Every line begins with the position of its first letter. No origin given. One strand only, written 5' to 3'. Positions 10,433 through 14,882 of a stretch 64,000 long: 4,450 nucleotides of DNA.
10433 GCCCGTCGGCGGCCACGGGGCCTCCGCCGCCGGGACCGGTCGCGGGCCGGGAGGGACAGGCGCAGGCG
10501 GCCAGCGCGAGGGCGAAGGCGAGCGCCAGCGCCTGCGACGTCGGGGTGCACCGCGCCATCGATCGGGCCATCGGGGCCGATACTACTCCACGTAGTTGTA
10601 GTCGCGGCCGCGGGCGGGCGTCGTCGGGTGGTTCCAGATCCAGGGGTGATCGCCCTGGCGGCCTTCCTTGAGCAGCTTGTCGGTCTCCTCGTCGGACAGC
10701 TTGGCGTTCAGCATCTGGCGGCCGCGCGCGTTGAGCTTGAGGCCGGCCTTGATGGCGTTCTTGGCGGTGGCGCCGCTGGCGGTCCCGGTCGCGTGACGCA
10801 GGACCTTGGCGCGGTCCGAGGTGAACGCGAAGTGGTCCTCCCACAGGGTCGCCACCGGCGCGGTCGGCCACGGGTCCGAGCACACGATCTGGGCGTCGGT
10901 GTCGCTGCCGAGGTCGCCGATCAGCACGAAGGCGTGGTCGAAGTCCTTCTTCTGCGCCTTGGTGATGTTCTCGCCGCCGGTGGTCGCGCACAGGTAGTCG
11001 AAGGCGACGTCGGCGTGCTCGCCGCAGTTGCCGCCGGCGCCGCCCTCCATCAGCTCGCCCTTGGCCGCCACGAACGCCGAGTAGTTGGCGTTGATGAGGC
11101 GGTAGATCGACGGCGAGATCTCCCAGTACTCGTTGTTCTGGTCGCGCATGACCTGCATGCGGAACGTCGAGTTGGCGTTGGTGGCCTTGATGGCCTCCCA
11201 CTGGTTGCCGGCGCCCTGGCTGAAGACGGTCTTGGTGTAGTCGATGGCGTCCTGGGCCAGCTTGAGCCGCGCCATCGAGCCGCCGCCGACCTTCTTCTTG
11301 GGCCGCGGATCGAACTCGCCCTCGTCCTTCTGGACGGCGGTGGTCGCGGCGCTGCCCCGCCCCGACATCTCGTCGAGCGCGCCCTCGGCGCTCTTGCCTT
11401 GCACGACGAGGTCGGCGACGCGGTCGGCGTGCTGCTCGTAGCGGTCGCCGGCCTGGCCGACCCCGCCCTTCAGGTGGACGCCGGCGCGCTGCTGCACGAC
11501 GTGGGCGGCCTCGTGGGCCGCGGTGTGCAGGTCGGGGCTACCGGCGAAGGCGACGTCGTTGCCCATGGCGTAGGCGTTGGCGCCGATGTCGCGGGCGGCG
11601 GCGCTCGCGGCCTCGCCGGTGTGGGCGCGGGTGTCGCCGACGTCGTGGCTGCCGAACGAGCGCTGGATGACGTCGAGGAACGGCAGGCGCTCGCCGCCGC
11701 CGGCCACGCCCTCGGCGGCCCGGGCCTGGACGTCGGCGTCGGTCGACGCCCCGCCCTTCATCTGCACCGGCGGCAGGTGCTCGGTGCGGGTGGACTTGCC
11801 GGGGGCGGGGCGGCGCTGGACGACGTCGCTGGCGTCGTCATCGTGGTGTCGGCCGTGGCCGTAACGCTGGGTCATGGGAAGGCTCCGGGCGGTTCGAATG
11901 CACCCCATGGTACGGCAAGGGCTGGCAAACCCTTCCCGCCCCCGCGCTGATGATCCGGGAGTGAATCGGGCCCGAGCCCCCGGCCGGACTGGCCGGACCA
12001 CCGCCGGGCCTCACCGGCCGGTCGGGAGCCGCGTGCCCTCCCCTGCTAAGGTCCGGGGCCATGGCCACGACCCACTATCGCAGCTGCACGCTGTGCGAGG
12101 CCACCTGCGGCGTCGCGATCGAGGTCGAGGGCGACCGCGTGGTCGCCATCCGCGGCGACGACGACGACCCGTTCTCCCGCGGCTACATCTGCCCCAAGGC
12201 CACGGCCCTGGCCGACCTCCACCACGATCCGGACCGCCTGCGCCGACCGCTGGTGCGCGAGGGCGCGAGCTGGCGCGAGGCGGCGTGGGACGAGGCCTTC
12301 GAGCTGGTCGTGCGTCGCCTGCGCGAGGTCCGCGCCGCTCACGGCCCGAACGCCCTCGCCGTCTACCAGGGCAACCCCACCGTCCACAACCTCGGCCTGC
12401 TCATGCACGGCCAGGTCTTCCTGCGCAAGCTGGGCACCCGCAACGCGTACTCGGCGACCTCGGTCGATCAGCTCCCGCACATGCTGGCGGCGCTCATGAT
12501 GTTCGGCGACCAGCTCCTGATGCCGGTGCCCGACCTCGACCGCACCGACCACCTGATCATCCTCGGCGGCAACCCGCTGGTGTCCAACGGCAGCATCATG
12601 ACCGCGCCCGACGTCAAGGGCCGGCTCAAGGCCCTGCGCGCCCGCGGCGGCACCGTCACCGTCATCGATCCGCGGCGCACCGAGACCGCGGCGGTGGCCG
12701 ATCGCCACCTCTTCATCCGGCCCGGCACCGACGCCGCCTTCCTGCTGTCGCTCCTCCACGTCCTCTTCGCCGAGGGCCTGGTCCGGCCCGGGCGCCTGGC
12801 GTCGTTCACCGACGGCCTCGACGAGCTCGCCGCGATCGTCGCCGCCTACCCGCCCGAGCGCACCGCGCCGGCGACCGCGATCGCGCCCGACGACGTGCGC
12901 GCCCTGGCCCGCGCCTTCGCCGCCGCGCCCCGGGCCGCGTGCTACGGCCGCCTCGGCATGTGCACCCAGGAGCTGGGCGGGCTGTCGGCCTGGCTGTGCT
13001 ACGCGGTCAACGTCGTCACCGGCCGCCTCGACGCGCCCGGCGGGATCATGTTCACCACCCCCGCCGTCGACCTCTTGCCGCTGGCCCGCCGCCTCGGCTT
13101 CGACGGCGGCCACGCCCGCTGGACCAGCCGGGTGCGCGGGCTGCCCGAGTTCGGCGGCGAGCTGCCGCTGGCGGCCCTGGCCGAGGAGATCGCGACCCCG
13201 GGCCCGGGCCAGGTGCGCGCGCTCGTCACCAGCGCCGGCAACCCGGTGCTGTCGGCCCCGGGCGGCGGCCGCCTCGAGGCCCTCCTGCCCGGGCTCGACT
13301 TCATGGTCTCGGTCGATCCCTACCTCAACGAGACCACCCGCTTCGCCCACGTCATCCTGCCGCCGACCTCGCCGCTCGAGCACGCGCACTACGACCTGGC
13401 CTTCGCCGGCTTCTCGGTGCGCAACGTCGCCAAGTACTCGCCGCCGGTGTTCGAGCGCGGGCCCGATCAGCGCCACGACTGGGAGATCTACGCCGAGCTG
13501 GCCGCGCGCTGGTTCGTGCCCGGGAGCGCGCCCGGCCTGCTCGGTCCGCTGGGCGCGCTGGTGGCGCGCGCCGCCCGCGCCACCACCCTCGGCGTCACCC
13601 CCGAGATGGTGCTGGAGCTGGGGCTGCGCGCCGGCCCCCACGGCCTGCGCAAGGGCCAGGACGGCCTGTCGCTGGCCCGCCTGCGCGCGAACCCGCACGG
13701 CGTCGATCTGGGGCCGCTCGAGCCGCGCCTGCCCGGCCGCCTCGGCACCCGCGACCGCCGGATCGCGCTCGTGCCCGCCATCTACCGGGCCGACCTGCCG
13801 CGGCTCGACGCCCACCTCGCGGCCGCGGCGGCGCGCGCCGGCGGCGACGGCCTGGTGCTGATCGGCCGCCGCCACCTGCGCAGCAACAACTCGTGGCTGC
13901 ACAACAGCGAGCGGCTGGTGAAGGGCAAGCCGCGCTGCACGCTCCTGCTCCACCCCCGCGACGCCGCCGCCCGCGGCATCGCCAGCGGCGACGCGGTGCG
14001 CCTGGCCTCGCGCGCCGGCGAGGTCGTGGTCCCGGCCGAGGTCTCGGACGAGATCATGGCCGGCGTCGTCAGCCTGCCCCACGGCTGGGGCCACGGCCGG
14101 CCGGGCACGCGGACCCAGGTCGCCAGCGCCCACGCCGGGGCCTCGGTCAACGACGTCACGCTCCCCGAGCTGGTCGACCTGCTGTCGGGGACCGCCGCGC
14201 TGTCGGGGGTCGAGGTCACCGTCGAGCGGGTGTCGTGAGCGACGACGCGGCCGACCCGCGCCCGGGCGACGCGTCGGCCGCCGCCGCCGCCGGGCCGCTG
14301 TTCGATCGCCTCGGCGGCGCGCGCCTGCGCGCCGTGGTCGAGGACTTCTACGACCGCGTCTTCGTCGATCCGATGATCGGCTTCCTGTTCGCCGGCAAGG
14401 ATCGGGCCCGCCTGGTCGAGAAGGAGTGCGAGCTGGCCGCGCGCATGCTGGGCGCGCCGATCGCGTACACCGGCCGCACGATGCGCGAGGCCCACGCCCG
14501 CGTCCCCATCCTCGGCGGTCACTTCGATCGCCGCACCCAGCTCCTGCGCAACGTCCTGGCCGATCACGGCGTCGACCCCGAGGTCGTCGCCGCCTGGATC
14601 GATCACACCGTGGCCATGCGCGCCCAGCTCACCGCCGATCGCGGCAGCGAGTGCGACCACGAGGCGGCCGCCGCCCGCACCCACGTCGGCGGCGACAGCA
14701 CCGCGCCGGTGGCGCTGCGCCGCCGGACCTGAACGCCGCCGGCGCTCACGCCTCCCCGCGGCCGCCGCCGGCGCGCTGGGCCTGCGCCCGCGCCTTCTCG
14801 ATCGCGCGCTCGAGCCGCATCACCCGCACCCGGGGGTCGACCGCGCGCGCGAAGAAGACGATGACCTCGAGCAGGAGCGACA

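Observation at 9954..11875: Toxin-immunity-like pair: DUF4157 zincin-domain protein with a C-terminal Cys-His-Asp module, plus a downstream lipoprotein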

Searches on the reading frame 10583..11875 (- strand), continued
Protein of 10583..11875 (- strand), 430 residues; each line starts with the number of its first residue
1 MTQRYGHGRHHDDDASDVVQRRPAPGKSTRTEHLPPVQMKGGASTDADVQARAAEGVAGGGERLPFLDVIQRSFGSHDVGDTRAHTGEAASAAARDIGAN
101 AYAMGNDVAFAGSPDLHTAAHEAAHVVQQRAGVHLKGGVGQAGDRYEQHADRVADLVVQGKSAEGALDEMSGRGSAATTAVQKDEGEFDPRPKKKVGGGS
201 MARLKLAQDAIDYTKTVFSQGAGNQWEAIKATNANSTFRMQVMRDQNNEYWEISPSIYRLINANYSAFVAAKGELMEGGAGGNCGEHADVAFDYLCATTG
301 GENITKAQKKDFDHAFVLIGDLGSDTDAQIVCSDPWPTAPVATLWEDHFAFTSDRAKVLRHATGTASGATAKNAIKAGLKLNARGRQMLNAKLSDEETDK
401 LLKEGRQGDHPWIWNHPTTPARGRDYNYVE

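Call 65: search_protein_families(library=pfam, proteins=[L087:12954-15161:+, L087:1545-2003:+, L087:1988-2416:+, L087:2438-6097:+, L087:11347-12957:+, L087:15213-16136:+, L042:13611-15761:+, L042:15758-16306:+, L058:11521-12276:+], max_evalue=0.01)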
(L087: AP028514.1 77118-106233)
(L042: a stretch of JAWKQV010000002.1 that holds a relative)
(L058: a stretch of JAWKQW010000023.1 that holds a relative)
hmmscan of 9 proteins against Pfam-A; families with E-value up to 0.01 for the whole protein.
L087:12954-15161:+ (735 aa): 4 families
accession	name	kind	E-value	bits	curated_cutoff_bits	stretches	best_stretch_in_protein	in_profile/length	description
PF00004.35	AAA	-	3.4e-26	92.7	21.2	1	519-642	2-129/131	ATPase family associated with various cellular activities (AAA)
PF22977.2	WHD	-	8.5e-23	81.6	27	1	109-226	96-213/221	Winged helix domain, variant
PF13401.12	AAA_22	-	0.0018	19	27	0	519-549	9-42/130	AAA domain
PF05707.18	Zot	-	0.0063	16.4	20.3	0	556-631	62-134/197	Zonular occludens toxin (Zot)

L087:1545-2003:+ (152 aa): 1 family
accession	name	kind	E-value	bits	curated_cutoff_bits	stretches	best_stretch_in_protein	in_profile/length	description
PF04965.19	GPW_gp25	-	3e-22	78.7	27.2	1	40-126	3-92/96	Baseplate wedge protein gp25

L087:1988-2416:+ (142 aa): 1 family
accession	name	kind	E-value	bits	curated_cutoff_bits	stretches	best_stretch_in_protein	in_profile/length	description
PF19267.4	CIS_spike_tip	-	3.3e-37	127.9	24.1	1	1-142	1-141/141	Contractile injection system spike tip protein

L087:2438-6097:+ (1219 aa): 0 families

L087:11347-12957:+ (536 aa): 1 family
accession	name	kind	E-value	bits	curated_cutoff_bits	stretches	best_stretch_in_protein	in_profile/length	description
PF19268.4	CIS_TMP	-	2.1e-62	212.4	27.8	1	9-534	9-463/463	Contractile injection system tape measure protein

L087:15213-16136:+ (307 aa): 1 family
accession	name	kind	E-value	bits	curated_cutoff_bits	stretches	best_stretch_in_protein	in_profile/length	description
PF14065.11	Pvc16_N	-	7.6e-16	58.8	27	1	17-190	3-176/180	Pvc16 N-terminal domain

L042:13611-15761:+ (716 aa): 1 family
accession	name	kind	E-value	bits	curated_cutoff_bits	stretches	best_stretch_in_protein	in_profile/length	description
PF13699.11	eCIS_core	-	4.1e-39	133.1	22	2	276-348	6-78/79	eCIS core domain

L042:15758-16306:+ (182 aa): 0 families

L058:11521-12276:+ (251 aa): 0 families

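Call 77: fold_search(model_id=the predicted structure, library=pdb)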
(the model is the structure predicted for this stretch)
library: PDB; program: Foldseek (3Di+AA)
matches with E <= 10: 74; with E <= 0.001: 0
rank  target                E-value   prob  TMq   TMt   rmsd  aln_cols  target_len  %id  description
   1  8btm                  6.7e-01  0.18  0.13  0.22  11.6       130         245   14  Structural and functional studies of geldanamycin amide synthase ShGdmF (released 2024-06-12)
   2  3d9w_A                7.1e-01  0.06  0.13  0.18  16.5       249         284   11  Crystal Structure Analysis of Nocardia farcinica Arylamine N-acetyltransferase (released 2008-09-02)
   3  8ot2                  1.0e+00  0.12  0.12  0.20  11.5       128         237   17  Structural and functional studies of geldanamycin amide synthase ShGdmF (released 2024-05-01)
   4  7zcw_C                1.1e+00  0.08  0.13  0.20  15.6       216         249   12  Cryo-EM structure of GMPCPP-microtubules in complex with VASH2-SVBP (released 2022-12-14)
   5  4xz7_B                1.2e+00  0.10  0.12  0.13  10.7       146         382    9  Crystal structure of a TGase (released 2015-06-24)
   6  3au5_B                1.3e+00  0.01  0.09  0.09  20.4       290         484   11  Structure of the human myosin-X MyTH4-FERM cassette (released 2011-07-13)
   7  8osv                  1.3e+00  0.11  0.14  0.22  12.2       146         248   14  Structural and functional studies of geldanamycin amide synthase ShGdmF (released 2024-05-01)
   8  4f8c_C                1.3e+00  0.06  0.11  0.18  12.5       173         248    9  Structure of the Cif:Nedd8 complex - Yersinia pseudotuberculosis Cycle Inhibiting Factor in complex with human Nedd8 (released 2012-06-20)
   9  6j4p_A                1.5e+00  0.12  0.17  0.27  16.3       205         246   11  Structural basis of tubulin detyrosination by vasohibins-SVBP enzyme complex and functional implications (released 2019-05-01)
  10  5m05                  1.5e+00  0.02  0.11  0.08  25.1       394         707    9  Chicken smooth muscle myosin motor domain co-crystallized with the specific CK-571 inhibitor, MgADP form (released 2016-11-16)
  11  3gqm_B                1.6e+00  0.04  0.10  0.15  15.6       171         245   14  Crystal structure of Cell Inhibiting Factor (Cif) from Burkholderia pseudomallei (CifBp) (released 2009-06-02)
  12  3k8u                  1.7e+00  0.02  0.08  0.16  15.3       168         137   14  Crystal Structure of the Peptidase Domain of Streptococcus ComA, a Bi-functional ABC Transporter Involved in Quorum Sens (released 2010-02-23)
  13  6j4s_A                1.8e+00  0.09  0.11  0.18   9.4       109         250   13  Structural basis of tubulin detyrosination by vasohibins-SVBP enzyme complex and functional implications (released 2019-05-01)
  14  4f8c_A                2.1e+00  0.06  0.12  0.19  12.2       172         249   10  Structure of the Cif:Nedd8 complex - Yersinia pseudotuberculosis Cycle Inhibiting Factor in complex with human Nedd8 (released 2012-06-20)
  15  3gqj                  2.2e+00  0.03  0.13  0.20  18.4       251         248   14  Crystal structure of Cell Inhibiting Factor (Cif) from Photorhabdus luminescens (released 2009-06-02)
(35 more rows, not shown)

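Call 79: search_protein_families(library=padloc, proteins=[window:10583-11875:-, L077:11210-13384:+, L077:9947-10684:+], max_evalue=0.01)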
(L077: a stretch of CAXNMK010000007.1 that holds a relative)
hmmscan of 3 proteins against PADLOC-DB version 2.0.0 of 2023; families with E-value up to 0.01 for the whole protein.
window:10583-11875:- (430 aa): 0 families

L077:11210-13384:+ (724 aa): 8 families
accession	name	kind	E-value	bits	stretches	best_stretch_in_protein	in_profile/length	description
PDLC02196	IetA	-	9.3e-29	99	1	470-705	88-316/374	-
PDLC02195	IetA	-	6.3e-24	83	1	512-666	138-292/395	-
PDLC04232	IetA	-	7.8e-22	76.1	1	513-651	118-256/330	-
PDLC00915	TRIP13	-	6.8e-14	50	1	514-652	66-222/302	TRIP13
PDLC00914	TRIP13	-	1e-13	49.4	1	515-704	75-286/302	TRIP13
PDLC04231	IetA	-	4.9e-13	47.5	1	515-642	121-248/262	-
PDLC04140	mad8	-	8.7e-06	23.4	0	513-651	29-109/314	mads_8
PDLC04790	PDC-S01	-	0.0066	13.2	0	275-322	30-78/422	-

L077:9947-10684:+ (245 aa): 0 families

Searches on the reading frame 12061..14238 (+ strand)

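Call 46: search_protein_families(library=pfam, proteins=[window:12061-14238:+], max_evalue=0.001)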
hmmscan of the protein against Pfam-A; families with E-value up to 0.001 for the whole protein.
window:12061-14238:+ (725 aa): 3 families
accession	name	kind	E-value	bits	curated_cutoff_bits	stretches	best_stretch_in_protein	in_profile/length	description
PF00384.28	Molybdopterin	-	2.3e-27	96.4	24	1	59-482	1-352/353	Molybdopterin oxidoreductase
PF01568.27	Molydop_binding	-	8.9e-26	90.5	26.8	1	598-714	1-106/110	Molydopterin dinucleotide binding domain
PF04879.21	Molybdop_Fe4S4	-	2.2e-10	40.8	22.7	1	8-52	7-51/55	Molybdopterin oxidoreductase Fe4S4 domain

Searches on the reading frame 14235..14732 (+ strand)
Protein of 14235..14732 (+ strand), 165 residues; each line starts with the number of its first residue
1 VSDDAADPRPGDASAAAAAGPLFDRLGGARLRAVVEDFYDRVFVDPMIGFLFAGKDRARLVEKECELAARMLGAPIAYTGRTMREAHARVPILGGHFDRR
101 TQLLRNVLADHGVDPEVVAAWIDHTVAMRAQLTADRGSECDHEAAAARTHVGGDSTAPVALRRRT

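Call 46: search_protein_families(library=pfam, proteins=[window:14235-14732:+], max_evalue=0.001)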
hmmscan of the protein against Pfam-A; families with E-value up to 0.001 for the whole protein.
window:14235-14732:+ (165 aa): 1 family
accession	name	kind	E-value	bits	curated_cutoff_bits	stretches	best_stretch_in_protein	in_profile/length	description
PF01152.27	Bac_globin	-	2.3e-12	47.6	21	1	22-127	2-114/121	Bacterial-like globin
